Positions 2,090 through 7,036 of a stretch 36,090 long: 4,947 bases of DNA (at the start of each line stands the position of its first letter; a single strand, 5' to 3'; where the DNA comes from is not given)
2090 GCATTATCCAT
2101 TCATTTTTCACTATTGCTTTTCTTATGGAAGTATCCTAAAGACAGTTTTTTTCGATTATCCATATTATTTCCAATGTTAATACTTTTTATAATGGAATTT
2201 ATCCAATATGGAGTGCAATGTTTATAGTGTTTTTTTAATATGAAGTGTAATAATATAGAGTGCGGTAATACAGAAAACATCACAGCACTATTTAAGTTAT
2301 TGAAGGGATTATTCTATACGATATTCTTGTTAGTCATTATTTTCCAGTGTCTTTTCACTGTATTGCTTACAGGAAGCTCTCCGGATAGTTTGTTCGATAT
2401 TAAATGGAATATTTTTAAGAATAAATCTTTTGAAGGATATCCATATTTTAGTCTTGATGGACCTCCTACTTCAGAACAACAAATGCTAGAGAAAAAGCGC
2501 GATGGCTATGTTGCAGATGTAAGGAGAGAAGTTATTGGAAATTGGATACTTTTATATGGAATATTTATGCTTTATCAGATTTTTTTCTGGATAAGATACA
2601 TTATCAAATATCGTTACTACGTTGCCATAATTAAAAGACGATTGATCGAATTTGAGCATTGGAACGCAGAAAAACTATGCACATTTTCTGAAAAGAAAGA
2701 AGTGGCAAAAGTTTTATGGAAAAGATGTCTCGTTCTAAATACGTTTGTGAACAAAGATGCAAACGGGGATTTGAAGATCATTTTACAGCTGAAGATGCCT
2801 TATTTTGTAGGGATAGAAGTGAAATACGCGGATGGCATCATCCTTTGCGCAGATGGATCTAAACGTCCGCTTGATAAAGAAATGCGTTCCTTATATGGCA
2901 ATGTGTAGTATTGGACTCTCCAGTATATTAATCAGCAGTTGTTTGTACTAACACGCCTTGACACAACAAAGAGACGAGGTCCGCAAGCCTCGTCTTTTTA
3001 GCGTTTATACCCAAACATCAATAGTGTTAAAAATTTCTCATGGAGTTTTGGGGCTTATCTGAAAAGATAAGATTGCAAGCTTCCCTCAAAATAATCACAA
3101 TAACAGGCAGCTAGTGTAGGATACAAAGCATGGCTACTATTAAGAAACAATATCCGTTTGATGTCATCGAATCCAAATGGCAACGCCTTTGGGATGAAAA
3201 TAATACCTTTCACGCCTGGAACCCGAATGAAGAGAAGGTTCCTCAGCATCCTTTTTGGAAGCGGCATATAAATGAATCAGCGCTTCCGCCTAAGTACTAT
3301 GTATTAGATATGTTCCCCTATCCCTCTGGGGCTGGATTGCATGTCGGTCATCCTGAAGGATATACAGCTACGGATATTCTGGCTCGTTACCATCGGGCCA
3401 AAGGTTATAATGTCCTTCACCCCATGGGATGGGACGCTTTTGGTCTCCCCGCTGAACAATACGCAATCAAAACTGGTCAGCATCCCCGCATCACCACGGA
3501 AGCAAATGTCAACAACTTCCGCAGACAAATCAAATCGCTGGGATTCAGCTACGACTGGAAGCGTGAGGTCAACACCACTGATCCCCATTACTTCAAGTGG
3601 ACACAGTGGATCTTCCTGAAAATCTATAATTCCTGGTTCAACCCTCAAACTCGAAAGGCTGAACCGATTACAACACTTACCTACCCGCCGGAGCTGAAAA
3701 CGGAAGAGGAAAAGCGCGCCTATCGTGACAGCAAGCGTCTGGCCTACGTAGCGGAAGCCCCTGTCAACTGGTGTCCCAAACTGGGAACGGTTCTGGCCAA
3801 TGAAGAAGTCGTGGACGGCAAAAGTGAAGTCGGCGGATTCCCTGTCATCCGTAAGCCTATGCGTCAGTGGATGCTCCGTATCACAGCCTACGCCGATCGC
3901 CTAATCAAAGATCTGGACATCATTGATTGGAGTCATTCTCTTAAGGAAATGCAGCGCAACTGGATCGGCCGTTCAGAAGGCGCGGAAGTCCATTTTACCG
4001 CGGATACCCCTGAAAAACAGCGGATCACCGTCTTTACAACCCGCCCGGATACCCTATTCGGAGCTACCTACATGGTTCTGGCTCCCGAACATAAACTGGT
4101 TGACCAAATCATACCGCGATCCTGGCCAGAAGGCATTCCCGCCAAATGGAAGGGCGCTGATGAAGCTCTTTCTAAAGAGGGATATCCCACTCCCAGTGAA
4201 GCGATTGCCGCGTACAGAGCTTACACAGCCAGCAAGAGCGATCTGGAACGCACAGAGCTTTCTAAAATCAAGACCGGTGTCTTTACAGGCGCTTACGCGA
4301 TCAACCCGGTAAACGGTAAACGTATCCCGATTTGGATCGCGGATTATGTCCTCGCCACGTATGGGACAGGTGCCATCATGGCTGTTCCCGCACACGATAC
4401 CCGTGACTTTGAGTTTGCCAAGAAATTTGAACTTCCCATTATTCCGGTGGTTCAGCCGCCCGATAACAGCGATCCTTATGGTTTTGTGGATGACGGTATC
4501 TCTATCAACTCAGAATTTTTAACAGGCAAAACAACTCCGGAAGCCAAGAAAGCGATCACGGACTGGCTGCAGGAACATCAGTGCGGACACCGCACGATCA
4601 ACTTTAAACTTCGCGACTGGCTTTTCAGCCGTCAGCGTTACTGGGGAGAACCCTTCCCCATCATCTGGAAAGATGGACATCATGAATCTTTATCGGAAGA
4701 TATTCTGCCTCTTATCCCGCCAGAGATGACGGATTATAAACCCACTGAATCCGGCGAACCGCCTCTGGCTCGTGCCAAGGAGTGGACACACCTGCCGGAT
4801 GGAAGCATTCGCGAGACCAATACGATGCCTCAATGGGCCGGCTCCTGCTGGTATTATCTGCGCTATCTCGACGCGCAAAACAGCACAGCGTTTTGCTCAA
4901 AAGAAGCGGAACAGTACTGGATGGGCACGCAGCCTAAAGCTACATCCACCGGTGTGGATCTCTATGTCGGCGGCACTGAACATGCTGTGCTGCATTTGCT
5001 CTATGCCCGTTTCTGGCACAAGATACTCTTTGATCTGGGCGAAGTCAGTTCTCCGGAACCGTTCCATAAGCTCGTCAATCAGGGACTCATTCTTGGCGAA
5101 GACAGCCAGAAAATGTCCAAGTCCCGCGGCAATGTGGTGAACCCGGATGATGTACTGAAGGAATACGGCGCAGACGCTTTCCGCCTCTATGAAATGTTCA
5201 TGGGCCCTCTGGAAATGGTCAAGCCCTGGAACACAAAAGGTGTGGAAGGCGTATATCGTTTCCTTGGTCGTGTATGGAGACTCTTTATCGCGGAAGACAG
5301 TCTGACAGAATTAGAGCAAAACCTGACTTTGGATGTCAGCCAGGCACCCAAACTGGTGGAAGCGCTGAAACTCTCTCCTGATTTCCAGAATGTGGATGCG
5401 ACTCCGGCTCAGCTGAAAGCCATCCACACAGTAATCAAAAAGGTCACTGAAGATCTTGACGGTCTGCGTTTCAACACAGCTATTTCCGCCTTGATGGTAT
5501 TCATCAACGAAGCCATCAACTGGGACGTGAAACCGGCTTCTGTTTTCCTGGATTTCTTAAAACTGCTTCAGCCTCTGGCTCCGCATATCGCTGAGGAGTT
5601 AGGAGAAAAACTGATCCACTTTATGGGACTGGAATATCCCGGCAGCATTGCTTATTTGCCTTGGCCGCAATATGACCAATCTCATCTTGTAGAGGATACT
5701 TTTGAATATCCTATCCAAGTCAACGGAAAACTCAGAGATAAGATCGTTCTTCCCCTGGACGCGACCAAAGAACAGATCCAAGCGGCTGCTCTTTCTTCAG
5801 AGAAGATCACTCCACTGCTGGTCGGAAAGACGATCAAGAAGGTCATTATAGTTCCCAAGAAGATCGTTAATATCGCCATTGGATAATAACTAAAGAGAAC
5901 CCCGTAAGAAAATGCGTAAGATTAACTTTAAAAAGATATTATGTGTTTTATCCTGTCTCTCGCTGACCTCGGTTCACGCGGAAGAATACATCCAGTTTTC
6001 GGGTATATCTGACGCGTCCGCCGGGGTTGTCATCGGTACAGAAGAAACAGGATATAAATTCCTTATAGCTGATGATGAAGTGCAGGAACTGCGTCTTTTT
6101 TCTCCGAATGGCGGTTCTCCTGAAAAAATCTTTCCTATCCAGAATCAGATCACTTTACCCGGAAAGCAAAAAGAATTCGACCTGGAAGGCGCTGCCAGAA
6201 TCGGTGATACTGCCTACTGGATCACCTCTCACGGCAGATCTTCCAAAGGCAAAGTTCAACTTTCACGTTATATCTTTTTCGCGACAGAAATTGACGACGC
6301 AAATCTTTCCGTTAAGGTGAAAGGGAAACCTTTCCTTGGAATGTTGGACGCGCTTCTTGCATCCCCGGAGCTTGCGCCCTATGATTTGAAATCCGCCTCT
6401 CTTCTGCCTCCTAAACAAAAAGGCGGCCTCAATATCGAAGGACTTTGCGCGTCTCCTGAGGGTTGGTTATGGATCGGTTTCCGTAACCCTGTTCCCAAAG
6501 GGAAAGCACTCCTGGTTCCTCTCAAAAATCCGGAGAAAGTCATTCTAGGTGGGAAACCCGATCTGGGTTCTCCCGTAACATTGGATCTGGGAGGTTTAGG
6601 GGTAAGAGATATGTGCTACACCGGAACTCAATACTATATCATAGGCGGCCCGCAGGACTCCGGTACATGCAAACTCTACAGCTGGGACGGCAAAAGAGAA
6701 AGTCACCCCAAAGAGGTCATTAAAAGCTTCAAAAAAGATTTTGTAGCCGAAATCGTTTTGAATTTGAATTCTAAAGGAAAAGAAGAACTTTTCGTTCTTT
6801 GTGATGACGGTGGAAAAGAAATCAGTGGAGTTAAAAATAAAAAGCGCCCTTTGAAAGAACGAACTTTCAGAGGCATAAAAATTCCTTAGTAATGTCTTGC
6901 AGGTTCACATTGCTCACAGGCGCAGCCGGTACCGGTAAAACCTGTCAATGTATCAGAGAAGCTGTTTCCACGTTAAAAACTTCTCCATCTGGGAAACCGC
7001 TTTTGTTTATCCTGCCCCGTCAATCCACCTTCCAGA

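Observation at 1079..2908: Free-standing Rhs-tip toxin ORF with an unassigned C-terminal domain and two membrane-protein partners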

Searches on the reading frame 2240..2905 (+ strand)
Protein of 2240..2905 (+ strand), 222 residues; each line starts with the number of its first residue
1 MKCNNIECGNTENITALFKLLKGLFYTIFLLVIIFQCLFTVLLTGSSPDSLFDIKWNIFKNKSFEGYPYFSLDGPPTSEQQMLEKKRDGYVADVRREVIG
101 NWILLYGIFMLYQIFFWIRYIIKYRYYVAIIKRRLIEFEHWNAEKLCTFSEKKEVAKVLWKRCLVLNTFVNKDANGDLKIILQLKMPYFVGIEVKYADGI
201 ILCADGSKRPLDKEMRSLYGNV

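Call 3: search_protein_families(library=pfam, proteins=[window:2240-2905:+], max_evalue=1)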
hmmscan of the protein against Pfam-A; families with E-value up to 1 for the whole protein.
window:2240-2905:+ (222 aa): 0 families

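Call 4: search_protein_families(library=ncbifam, proteins=[window:2240-2905:+], max_evalue=1)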
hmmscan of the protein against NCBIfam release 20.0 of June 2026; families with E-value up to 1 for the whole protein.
window:2240-2905:+ (222 aa): 0 families

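Call 16: search_protein_families(library=padloc, proteins=[window:2240-2905:+], max_evalue=1)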
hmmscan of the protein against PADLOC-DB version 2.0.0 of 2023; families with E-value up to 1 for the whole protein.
window:2240-2905:+ (222 aa): 0 families

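Call 56: search_protein_families(library=phrogs, proteins=[window:2240-2905:+], max_evalue=0.1)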
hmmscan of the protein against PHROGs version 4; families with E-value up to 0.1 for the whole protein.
window:2240-2905:+ (222 aa): 1 family
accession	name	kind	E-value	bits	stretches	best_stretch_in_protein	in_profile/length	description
phrog_6447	-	moron, auxiliary metabolic gene and host takeover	0.084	13.9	0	103-150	5-52/81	membrane protein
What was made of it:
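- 2240..2908 (+): 222-aa protein with 2 TM segments (aa 24-42, 98-116) and a basic C-terminal ~105-aa domain; lineage-specific partner. No family hit (calls 3, 4, 16, 56).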

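Call 72: predict_structure(protein=window:2240-2905:+)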
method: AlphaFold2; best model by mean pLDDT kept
length: 222 residues; sequences in the alignment: 1
mean_pLDDT: 56.8   pTM: 0.38
mean pLDDT of the five models: 56.8, 56.6, 55.7, 55.7, 54.4
residues with pLDDT >= 90: 0; 70-90: 70; 50-70: 57; < 50: 95
segments of 3 or more residues with pLDDT < 50: 1-9, 62-72, 137-168, 183-222
pLDDT, mean of each block of 10 residues (from residue 1): 40 70 82 78 57 52 47 62 73 75 80 80 65 51 40 45 47 53 45 37 36 38 31
secondary structure, 60 per line:
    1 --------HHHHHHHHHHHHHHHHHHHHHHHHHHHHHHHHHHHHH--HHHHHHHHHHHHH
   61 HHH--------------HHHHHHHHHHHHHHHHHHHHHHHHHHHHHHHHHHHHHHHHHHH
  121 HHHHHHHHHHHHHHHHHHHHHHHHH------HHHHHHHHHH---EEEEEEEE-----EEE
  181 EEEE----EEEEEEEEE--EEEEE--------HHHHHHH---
elements in order: H9-45 H48-63 H78-145 H152-161 E165-172 E178-184 E189-197 E200-204 H213-219
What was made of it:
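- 2240..2908 (+): The AF2 single-sequence model is poor (call 72).
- Tried and rejected: The single-sequence AF2 model has pLDDT 57 (call 72).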

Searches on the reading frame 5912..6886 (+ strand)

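Call 51: search_protein_families(library=pfam, proteins=[window:5912-6886:+], max_evalue=0.0001)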
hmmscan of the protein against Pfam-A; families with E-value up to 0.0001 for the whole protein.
window:5912-6886:+ (325 aa): 1 family
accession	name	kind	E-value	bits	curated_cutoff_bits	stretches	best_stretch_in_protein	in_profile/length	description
PF12275.14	DUF3616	-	1e-16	61.7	20.6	1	150-298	149-299/327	Protein of unknown function (DUF3616)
